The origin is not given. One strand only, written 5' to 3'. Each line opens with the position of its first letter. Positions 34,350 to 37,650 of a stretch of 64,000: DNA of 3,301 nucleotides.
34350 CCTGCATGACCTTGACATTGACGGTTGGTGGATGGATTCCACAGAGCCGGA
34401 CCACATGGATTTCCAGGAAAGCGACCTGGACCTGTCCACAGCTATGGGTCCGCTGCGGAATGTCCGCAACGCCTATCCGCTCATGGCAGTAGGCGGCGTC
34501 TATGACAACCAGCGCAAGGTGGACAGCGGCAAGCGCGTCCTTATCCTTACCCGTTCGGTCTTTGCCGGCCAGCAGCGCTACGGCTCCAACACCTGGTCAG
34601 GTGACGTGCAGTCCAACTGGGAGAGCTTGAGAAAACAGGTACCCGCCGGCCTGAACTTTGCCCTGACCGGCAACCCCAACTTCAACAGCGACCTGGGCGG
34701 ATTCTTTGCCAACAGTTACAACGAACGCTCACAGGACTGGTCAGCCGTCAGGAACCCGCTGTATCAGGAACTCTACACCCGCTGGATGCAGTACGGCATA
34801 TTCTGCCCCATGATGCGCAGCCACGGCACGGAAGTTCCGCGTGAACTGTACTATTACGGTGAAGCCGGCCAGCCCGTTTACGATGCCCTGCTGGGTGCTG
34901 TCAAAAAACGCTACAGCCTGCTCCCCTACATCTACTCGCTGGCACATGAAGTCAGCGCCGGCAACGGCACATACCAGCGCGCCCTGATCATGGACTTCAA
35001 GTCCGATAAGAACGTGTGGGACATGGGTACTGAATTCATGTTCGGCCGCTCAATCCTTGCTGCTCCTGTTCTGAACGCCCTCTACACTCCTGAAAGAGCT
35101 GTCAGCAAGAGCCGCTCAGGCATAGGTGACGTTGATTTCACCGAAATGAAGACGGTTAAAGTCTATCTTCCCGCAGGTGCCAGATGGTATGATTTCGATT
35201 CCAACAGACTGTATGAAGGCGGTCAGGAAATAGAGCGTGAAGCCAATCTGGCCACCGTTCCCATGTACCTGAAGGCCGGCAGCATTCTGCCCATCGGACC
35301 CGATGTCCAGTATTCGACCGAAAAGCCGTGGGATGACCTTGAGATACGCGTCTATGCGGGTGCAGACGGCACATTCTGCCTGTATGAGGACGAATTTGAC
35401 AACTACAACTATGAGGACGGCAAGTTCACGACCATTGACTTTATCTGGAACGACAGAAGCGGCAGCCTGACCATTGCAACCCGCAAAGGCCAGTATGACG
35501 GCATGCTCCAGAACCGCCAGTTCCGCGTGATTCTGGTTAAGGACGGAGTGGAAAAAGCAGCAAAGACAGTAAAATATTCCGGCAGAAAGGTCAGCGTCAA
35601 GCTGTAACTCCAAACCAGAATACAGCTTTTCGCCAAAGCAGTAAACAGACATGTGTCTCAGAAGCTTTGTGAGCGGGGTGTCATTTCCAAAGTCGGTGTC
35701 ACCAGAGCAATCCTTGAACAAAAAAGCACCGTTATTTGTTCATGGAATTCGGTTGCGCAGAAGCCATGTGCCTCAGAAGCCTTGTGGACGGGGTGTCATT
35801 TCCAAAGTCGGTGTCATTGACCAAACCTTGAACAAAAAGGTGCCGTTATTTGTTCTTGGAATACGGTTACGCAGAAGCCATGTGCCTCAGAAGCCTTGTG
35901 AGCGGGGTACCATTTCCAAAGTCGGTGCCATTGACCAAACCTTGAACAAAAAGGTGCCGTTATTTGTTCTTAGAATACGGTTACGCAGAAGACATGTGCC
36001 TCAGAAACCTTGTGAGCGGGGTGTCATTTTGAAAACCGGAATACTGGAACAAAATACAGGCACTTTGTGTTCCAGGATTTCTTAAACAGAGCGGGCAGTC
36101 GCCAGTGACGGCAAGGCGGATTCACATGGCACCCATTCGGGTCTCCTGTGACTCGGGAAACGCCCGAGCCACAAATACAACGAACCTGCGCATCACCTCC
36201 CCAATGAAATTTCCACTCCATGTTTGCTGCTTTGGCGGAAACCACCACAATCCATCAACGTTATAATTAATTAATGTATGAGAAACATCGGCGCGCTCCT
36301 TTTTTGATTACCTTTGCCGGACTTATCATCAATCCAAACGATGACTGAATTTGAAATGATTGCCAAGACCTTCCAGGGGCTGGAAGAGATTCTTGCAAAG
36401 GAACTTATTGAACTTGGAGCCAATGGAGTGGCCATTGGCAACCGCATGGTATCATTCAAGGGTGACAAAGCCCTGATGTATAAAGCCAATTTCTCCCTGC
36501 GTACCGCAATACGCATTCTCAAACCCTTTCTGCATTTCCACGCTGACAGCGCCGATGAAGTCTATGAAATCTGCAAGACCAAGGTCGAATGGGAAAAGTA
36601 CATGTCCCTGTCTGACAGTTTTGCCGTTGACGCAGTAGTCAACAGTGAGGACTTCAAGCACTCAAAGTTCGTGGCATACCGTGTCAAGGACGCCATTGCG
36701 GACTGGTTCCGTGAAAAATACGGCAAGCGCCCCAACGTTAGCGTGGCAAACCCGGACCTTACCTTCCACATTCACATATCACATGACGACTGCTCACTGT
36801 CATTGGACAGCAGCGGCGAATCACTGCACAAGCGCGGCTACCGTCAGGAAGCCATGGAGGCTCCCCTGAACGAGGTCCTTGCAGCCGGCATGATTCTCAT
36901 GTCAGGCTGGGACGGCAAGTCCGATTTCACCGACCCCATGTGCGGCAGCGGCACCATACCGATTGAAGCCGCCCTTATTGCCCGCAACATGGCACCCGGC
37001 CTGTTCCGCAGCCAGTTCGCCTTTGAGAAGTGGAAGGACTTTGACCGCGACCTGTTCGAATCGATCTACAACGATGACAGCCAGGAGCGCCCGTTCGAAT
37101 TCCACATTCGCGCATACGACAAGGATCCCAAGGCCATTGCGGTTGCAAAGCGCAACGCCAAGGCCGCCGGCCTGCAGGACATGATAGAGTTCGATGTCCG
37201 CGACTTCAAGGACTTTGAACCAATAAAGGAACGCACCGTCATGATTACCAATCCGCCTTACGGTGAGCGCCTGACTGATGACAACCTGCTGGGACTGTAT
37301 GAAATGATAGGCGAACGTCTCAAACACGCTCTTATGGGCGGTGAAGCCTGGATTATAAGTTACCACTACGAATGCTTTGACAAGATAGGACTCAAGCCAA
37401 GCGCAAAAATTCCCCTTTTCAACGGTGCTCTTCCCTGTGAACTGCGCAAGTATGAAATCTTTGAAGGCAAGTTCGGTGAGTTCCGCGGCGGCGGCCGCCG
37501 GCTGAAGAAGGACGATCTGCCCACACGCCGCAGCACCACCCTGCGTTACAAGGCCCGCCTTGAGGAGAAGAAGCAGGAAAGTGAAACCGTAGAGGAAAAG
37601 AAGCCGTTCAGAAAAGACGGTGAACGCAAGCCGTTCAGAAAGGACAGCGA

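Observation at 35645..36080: Near-identical ~114 bp tandem repeat array with an embedded hairpin, of unknown nature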

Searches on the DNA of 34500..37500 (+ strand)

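Call 5: search_rna_families(source=window, start=34500, end=37500, threshold=evalue, max_evalue=5, show_alignments=3)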
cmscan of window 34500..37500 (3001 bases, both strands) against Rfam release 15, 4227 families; matches with E-value up to 5: 1.
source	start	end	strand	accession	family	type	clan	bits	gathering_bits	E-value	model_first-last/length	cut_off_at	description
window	37265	37344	+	RF01173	snoU105B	Gene; snRNA; snoRNA; CD-box;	CL00075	17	49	4.3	1-80/80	no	Small nucleolar RNA U105B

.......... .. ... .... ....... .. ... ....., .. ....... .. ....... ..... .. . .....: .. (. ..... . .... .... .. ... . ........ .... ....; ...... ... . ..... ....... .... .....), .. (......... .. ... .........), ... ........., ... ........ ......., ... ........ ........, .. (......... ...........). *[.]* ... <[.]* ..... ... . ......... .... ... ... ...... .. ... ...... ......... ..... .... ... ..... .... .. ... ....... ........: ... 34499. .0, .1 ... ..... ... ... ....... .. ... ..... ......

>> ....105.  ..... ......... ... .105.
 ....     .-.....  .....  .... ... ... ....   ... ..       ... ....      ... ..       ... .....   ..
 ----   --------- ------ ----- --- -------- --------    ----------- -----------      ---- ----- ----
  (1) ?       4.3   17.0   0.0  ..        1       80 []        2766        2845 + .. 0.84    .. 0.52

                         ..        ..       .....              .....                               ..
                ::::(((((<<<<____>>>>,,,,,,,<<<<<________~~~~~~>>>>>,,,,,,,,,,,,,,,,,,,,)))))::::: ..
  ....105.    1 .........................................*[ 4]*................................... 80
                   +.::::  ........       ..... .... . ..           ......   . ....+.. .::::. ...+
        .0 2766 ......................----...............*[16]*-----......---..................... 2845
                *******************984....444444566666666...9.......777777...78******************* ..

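Call 72: search_dna_similar(query=window:35650-36217:+, collection=plasmids, mode=distant, max_rows=8)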
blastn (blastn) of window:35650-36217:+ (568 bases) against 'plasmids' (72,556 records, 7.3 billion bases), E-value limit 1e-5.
No match.
